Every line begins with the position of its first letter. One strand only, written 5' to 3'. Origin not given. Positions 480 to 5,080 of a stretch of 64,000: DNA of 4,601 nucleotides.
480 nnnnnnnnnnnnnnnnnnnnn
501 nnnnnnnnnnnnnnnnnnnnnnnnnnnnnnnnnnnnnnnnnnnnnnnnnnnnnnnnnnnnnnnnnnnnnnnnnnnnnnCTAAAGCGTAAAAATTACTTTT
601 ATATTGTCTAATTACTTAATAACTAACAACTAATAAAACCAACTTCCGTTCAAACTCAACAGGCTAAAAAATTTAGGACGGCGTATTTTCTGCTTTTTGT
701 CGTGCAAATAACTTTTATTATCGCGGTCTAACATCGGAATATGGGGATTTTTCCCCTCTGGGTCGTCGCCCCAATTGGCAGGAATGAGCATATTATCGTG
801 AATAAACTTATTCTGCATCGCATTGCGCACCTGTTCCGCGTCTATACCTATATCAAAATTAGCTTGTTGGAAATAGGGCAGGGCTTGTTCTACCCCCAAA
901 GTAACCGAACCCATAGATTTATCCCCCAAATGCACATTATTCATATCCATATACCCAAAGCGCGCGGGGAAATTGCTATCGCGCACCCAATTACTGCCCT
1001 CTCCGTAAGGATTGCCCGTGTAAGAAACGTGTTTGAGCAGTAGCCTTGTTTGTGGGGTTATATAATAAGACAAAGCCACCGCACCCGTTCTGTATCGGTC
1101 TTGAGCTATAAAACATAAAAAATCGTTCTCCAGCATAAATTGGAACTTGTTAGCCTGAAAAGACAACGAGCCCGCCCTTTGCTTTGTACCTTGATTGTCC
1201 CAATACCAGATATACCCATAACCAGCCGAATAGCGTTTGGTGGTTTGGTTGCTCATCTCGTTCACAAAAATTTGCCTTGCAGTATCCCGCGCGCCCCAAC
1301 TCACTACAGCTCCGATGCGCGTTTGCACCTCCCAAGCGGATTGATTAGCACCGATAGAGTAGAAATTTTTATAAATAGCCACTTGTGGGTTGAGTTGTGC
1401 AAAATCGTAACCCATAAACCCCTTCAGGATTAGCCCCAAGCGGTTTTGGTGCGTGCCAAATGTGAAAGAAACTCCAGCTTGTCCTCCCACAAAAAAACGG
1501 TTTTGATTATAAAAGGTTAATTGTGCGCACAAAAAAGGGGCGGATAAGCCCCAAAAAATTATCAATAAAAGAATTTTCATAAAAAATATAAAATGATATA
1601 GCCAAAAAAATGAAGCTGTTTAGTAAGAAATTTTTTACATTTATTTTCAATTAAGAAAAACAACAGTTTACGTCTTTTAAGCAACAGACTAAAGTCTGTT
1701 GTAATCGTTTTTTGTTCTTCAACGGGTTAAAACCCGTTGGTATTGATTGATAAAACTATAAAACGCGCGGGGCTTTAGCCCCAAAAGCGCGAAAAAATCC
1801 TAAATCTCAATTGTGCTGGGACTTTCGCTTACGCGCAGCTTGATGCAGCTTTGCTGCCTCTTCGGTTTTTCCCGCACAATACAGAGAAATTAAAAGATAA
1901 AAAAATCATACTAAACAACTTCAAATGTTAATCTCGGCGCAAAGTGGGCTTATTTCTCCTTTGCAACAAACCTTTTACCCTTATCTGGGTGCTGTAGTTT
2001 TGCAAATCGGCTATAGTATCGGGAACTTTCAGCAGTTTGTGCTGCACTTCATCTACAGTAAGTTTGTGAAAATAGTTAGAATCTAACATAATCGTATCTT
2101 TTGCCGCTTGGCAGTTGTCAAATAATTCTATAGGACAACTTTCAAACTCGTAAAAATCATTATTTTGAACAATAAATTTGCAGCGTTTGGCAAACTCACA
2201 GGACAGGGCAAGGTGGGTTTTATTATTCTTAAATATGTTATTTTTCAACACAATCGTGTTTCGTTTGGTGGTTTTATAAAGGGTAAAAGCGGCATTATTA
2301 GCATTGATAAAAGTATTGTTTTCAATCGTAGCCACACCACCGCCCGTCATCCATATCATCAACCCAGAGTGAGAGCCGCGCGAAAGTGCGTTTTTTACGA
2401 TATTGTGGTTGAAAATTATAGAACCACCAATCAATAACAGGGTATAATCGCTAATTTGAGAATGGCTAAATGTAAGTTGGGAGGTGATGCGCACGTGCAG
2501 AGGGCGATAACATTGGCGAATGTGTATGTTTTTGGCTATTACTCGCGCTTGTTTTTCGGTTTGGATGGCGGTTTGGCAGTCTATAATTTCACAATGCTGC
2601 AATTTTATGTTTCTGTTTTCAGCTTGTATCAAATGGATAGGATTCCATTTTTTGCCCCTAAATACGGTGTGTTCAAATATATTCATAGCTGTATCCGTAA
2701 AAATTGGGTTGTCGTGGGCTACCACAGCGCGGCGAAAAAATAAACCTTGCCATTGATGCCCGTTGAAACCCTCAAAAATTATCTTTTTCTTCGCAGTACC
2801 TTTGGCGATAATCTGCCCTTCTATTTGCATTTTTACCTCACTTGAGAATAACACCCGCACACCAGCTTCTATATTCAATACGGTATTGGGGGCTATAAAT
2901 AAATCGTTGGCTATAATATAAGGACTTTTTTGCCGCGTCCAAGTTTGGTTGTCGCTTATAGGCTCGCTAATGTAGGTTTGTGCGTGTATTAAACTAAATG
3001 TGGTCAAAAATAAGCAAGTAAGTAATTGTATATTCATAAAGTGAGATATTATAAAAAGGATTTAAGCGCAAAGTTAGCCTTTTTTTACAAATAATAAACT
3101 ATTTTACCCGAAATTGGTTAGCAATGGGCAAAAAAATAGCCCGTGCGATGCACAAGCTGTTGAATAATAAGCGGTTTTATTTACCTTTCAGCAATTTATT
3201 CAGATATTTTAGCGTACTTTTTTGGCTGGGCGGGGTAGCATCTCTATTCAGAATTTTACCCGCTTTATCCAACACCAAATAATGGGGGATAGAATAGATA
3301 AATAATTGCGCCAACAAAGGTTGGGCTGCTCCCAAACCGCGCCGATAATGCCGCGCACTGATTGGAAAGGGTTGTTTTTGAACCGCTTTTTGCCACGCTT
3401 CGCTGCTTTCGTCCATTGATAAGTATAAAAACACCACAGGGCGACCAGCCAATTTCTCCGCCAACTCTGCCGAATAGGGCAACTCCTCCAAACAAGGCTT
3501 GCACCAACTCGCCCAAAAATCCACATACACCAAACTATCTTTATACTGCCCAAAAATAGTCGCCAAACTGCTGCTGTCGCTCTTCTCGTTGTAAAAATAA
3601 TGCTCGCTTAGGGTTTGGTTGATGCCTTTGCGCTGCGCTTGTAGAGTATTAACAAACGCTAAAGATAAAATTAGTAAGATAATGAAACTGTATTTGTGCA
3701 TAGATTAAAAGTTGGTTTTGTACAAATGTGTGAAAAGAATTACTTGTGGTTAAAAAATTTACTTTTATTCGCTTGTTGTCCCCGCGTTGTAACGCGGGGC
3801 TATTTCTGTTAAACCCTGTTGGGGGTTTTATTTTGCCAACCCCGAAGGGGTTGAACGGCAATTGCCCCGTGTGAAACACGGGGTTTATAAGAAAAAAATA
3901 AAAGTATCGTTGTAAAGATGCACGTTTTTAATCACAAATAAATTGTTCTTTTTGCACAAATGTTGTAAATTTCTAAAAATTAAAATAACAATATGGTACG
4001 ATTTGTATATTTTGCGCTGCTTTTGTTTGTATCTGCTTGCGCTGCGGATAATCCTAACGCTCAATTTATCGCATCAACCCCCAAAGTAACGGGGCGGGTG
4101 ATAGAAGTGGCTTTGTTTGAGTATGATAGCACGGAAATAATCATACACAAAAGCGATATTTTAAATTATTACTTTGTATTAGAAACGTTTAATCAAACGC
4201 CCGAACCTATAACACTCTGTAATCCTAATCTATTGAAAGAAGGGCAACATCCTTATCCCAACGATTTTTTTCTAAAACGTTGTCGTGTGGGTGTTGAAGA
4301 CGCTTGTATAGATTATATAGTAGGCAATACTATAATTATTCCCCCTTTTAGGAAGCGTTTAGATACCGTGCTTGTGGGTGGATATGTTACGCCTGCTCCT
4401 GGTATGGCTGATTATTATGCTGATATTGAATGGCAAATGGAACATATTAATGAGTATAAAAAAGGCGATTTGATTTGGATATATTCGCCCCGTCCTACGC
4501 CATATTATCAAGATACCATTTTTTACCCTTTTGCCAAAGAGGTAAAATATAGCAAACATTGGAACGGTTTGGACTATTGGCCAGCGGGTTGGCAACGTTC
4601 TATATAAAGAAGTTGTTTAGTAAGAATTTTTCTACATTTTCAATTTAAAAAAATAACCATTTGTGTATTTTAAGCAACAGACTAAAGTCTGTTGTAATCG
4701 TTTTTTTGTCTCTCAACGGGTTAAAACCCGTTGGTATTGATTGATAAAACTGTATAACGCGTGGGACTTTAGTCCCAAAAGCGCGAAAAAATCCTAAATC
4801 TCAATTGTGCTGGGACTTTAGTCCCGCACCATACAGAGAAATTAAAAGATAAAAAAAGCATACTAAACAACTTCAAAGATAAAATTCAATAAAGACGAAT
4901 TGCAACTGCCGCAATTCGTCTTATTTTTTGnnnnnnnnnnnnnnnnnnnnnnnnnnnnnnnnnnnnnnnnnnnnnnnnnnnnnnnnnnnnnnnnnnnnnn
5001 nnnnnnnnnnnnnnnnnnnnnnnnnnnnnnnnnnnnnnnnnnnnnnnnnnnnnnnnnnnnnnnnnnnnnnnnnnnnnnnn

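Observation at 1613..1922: Repeat family 2: ~270-310-bp MITE with 13-bp TIRs and four internal hairpins, 3 copies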

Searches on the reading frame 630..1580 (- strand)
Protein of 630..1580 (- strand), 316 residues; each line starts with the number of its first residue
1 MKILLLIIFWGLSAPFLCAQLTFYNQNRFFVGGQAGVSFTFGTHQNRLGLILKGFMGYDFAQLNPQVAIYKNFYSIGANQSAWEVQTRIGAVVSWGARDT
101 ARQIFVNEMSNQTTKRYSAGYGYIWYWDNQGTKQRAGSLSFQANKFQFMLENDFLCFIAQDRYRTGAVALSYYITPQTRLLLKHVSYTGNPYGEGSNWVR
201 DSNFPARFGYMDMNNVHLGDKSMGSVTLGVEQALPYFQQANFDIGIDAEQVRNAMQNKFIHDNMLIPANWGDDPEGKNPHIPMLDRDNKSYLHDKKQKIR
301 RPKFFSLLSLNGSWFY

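Call 10: search_protein_families(library=pfam, proteins=[window:630-1580:-])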
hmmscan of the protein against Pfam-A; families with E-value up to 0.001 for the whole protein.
window:630-1580:- (316 aa): 1 family
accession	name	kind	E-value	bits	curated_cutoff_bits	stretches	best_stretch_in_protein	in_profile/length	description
PF15528.11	Ntox23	-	2e-28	100.3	26.2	1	82-262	21-190/190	Bacterial toxin 23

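Call 76: find_encoding_contigs(protein=window:630-1580:-, flank=10000, max_places=10)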
Protein window:630-1580:- (316 aa): no gene with exactly this product is on record in the collection.

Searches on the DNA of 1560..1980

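Call 49: search_rna_families(source=window, start=1560, end=1980, threshold=evalue, max_evalue=1)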
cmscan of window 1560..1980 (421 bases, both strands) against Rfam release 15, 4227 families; matches with E-value up to 1: 2.
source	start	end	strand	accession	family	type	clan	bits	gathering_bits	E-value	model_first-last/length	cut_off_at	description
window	1651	1738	+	RF02593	NsiR8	Gene; sRNA;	-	23.1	61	0.042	1-172/172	no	Nitrogen stress-induced RNA 8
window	1664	1739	+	RF01457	rli22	Gene; sRNA;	CL00114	19.9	80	0.73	1-111/111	no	Listeria sRNA rli22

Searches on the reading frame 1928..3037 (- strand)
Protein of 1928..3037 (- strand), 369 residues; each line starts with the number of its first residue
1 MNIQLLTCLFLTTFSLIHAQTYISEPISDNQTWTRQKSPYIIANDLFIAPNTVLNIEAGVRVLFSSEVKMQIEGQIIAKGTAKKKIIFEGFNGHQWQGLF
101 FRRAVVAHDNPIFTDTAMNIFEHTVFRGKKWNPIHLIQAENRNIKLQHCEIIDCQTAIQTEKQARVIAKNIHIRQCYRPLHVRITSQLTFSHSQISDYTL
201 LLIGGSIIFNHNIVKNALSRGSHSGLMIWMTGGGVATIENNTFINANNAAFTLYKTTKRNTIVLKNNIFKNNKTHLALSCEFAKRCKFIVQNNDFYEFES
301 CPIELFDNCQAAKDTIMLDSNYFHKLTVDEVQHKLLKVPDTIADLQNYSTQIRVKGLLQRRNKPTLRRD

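Call 10: search_protein_families(library=pfam, proteins=[window:1928-3037:-])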
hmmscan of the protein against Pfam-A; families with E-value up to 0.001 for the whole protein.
window:1928-3037:- (369 aa): 3 families
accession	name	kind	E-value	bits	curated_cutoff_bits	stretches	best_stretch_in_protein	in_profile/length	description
PF13229.12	Beta_helix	-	7e-16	58.7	25.9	3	140-295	6-158/158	Right handed beta helix region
PF05048.19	NosD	-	3.7e-08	33.5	23.6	1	123-279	8-154/212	Periplasmic copper-binding protein (NosD)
PF12708.12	Pect-lyase_RHGA_epim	-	0.00054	20.3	27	0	39-178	90-210/213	Rhamnogalacturonase A/epimerase, pectate lyase-like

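Call 75: find_encoding_contigs(protein=window:1928-3037:-, flank=10000, max_places=10)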
Protein window:1928-3037:- (369 aa): no gene with exactly this product is on record in the collection.

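Call 88: find_homologous_proteins(query=window:1928-3037:-, max_evalue=1e-40)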
Query window:1928-3037:- (369 aa): 11 proteins with E <= 1e-40 among 1087 candidates.
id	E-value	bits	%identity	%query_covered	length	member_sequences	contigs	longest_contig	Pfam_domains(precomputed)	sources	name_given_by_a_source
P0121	1.2e-247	838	100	100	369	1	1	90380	PF13229.13,PF05048.20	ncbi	-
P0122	3.2e-215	732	87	100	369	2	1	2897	PF13229.13,PF05048.20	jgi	-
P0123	3.1e-119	416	52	93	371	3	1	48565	PF13229.13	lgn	-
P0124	9.0e-105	369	45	97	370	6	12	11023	PF13229.13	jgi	jgi:hypothetical protein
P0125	1.5e-96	342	45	94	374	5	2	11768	PF13229.13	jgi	jgi:hypothetical protein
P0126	1.4e-94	335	44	93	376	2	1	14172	PF13229.13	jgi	jgi:hypothetical protein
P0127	9.3e-93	329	41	98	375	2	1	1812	PF13229.13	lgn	-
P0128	6.8e-92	326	40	98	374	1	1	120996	PF13229.13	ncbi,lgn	-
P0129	8.0e-86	306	42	89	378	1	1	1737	PF13229.13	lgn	-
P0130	1.3e-83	299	66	54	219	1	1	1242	-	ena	-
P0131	1.8e-58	216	34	97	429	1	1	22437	-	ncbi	-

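Call 89: find_encoding_contigs(protein=P0121, flank=10000, max_places=5)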
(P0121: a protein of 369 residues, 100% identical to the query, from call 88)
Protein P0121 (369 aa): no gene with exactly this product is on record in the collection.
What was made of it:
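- Tried and rejected: P0121 is a 100%-identical NCBI protein on a 90-kb contig, and it could not be fetched (call 89).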

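Call 90: find_encoding_contigs(protein=P0122, flank=10000, max_places=5)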
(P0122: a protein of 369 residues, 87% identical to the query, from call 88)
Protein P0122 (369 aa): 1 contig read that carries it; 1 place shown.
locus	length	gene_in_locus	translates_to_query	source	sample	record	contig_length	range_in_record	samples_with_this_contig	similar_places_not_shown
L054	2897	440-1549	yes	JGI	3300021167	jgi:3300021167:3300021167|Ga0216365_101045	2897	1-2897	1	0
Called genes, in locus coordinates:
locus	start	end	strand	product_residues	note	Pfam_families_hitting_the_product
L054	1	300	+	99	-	?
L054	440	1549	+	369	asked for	PF13229:Beta_helix (weak), PF05048:NosD (weak), PF13229:Beta_helix (weak)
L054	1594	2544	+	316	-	PF15528:Ntox23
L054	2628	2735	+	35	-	-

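Call 92: list_cluster_members(proteins=[P0121])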
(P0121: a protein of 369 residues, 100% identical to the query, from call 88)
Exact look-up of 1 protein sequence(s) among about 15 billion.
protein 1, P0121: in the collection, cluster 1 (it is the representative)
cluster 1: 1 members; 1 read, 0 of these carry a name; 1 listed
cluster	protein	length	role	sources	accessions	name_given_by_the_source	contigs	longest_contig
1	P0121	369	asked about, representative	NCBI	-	-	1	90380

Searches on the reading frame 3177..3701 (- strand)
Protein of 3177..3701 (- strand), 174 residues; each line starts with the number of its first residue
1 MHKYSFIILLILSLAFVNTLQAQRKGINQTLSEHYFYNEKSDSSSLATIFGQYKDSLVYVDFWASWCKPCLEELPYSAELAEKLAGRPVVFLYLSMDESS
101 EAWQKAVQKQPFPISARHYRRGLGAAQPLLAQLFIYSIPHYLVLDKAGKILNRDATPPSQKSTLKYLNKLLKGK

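Call 10: search_protein_families(library=pfam, proteins=[window:3177-3701:-])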
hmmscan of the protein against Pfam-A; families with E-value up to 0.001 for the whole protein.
window:3177-3701:- (174 aa): 4 families
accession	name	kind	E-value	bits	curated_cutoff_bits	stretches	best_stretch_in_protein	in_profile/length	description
PF13905.12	Thioredoxin_8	-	2.5e-13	50.6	27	1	57-150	3-94/94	Thioredoxin-like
PF08534.16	Redoxin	-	6.1e-11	42.7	26.6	1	52-164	25-141/148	Redoxin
PF00085.26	Thioredoxin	-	5.5e-07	30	23.5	1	54-109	17-72/103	Thioredoxin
PF00578.27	AhpC-TSA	-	1.1e-06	29.1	26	1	52-116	22-88/124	AhpC/TSA family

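Call 60: find_encoding_contigs(protein=window:3177-3701:-, flank=10000, max_places=10)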
Protein window:3177-3701:- (174 aa): no gene with exactly this product is on record in the collection.

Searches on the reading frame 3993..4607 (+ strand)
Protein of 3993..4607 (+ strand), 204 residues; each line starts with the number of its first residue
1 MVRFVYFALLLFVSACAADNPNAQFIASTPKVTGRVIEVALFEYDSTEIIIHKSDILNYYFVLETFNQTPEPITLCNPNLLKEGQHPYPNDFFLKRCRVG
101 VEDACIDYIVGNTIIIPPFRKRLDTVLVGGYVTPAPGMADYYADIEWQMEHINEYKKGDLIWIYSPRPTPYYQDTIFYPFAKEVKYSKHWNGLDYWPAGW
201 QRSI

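Call 10: search_protein_families(library=pfam, proteins=[window:3993-4607:+])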
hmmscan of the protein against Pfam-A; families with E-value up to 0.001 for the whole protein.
window:3993-4607:+ (204 aa): 0 families

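Call 12: find_encoding_contigs(protein=window:3993-4607:+, flank=10000, max_places=10)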
Protein window:3993-4607:+ (204 aa): no gene with exactly this product is on record in the collection.

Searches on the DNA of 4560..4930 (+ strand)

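Call 48: search_rna_families(source=window, start=4560, end=4930, threshold=evalue, max_evalue=1)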
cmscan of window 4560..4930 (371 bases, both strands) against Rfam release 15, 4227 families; matches with E-value up to 1: 3.
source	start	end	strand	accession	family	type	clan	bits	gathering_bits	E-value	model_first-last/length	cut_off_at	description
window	4645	4732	+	RF02593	NsiR8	Gene; sRNA;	-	18.8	61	0.33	1-172/172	no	Nitrogen stress-induced RNA 8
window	4674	4886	+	RF01578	RUF1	Gene; sRNA;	-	16.8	70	0.64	1-264/264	no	Plasmodium RNA of unkown function RUF1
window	4888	4924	-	RF02616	SSRC8_2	Gene; sRNA;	-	13.3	72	0.16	1-281/281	no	Streptococcus sRNA 8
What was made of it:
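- On Described structured RNA family (Rfam 15): The best sub-threshold hits over the copies are 17-23 bits against thresholds of 61-80 (calls 48, 49).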

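Call 50: search_dna_similar(query=window:4600-4885:+, collection=plasmids, mode=distant, max_evalue=0.01)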
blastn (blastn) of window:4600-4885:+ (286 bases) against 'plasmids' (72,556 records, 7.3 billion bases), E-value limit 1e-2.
Records with a match: 1; places in all: 1; records where one place covers at least 80% of the query: 0.
Best place of each record, by identity: 80-90% 1.
By first word of the organism name: Clostridium 1.
By predicted mobility (MOB-suite, as given by PLSDB): non-mobilizable 1.
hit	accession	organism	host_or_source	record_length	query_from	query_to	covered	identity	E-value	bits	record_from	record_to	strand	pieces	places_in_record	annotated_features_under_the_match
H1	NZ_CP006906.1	Clostridium baratii str. Sullivan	Isolate microbial culture,Stool (adult)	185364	234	283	17%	86.3%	1e-4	55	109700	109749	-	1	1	hypothetical protein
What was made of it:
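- Tried and rejected: It gave only one A/T-rich chance hit in Clostridium (call 50).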
